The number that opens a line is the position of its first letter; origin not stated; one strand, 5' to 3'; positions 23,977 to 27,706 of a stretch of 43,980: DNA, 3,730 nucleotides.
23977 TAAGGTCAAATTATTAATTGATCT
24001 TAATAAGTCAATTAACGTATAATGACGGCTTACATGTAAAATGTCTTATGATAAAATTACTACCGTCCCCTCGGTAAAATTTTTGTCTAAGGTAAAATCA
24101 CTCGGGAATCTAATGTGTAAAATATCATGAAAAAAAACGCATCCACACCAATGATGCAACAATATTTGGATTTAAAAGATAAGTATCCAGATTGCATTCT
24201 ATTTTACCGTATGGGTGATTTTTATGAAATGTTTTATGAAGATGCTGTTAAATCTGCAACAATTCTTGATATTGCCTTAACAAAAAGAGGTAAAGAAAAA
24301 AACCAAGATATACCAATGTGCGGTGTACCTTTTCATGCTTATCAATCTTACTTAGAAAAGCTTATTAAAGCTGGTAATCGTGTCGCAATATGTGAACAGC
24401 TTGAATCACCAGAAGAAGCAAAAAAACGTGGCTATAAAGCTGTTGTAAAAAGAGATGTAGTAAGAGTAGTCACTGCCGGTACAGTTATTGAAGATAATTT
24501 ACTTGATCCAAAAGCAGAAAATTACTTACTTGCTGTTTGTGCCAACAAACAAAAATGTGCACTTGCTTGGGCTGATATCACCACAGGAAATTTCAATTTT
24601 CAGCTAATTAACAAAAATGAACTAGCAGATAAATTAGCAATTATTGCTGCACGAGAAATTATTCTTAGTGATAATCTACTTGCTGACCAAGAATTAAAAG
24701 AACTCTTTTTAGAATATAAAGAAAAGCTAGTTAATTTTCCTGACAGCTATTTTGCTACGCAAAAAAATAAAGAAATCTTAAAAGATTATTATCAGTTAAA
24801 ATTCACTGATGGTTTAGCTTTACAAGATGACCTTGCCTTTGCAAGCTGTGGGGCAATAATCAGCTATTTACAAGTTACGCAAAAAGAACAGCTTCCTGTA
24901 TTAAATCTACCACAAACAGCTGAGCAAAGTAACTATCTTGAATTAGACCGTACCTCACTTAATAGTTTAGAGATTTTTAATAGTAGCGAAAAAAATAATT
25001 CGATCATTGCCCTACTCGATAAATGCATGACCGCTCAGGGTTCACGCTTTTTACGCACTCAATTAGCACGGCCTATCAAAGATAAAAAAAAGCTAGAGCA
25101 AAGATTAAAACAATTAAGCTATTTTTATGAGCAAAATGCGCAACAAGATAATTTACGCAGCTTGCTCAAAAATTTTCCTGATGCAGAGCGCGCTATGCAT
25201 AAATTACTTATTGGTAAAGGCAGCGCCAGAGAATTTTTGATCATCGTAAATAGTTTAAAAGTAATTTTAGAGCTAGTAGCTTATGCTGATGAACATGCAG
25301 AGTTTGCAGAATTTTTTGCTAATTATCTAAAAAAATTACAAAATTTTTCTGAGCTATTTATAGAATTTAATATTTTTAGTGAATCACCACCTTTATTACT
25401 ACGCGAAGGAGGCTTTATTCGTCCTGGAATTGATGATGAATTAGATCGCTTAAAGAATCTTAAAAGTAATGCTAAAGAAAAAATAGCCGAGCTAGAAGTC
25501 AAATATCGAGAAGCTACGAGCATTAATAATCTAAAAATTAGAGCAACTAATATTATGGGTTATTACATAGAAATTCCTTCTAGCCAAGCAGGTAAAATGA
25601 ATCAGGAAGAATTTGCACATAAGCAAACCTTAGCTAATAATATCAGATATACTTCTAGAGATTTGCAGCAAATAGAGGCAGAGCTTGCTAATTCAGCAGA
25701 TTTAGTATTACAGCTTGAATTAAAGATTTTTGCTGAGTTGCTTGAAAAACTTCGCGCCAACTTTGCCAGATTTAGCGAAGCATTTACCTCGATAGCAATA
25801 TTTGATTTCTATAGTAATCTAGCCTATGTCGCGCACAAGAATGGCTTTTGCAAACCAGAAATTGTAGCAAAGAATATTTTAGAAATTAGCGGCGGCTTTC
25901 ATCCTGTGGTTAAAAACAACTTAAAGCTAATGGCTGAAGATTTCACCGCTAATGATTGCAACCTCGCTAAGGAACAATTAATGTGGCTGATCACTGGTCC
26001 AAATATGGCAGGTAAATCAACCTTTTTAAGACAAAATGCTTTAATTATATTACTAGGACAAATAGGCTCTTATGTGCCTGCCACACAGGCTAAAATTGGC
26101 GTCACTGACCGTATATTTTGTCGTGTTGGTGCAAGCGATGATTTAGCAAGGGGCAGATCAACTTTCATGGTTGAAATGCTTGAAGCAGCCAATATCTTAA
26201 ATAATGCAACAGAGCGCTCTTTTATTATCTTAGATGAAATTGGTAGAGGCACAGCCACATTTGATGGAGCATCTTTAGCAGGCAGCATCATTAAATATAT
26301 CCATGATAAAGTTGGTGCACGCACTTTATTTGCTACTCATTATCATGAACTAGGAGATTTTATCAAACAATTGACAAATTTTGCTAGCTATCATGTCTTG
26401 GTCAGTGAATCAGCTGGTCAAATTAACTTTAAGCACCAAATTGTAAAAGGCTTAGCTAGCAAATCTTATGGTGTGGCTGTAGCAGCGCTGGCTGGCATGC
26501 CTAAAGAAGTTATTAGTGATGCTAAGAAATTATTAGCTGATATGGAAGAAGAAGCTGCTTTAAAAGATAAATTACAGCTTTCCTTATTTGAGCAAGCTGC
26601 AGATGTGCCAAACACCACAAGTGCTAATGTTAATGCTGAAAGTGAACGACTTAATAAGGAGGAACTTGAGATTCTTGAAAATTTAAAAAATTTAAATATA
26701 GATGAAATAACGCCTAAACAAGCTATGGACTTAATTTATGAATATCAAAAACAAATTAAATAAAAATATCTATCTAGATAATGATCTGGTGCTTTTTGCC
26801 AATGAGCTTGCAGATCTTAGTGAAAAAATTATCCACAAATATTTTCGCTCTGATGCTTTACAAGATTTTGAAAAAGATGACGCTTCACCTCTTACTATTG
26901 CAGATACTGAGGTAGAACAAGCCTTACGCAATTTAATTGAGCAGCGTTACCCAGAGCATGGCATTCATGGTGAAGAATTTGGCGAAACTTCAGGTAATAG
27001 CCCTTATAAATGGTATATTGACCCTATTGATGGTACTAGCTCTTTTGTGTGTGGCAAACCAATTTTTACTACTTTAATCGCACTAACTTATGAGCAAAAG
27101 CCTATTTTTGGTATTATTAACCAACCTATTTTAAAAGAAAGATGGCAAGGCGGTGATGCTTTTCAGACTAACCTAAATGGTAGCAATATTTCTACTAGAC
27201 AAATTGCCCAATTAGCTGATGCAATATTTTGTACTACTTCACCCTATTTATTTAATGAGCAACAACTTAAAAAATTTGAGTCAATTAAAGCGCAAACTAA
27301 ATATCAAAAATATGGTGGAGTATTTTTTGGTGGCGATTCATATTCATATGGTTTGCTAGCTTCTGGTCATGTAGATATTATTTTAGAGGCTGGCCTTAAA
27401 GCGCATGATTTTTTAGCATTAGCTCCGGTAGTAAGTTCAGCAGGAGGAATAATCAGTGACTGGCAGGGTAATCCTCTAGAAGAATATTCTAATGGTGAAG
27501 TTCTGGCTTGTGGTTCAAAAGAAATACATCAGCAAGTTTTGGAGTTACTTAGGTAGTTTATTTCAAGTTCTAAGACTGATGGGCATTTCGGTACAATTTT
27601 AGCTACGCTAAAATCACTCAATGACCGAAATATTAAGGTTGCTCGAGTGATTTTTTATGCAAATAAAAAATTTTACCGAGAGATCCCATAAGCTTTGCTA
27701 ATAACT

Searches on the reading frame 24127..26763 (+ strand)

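Call 31: search_protein_families(library=pfam, proteins=[window:24127-26763:+], max_evalue=0.00001)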
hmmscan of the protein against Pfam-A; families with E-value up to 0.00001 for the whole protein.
window:24127-26763:+ (878 aa): 5 families
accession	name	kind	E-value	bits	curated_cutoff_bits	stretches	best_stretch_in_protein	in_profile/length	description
PF00488.27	MutS_V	-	5.4e-80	268.2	30.2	1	620-807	1-188/188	MutS domain V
PF01624.25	MutS_I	-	5.1e-44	149.5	20.6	1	7-123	1-112/113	MutS domain I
PF05192.23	MutS_III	-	3.4e-28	99.7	34.1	1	277-566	2-194/194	MutS domain III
PF05190.23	MutS_IV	-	2.9e-23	82.4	22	1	434-523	1-89/92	MutS family domain IV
PF05188.22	MutS_II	-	1e-20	74.9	25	1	132-257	1-130/133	MutS domain II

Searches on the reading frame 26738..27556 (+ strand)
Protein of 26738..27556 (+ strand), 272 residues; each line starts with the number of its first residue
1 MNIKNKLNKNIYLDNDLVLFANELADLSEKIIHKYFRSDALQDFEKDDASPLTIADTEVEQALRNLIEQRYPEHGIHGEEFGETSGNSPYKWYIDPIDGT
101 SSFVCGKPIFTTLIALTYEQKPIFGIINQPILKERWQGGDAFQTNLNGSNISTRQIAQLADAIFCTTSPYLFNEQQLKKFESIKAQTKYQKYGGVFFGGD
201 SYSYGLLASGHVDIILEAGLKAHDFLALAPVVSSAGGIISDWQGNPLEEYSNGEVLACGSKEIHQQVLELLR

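Call 31: search_protein_families(library=pfam, proteins=[window:26738-27556:+], max_evalue=0.00001)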
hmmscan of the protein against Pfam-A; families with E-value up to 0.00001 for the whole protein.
window:26738-27556:+ (272 aa): 1 family
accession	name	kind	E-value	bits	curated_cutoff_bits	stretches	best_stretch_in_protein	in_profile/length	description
PF00459.30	Inositol_P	-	7.5e-45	153.9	27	1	20-271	8-266/271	Inositol monophosphatase family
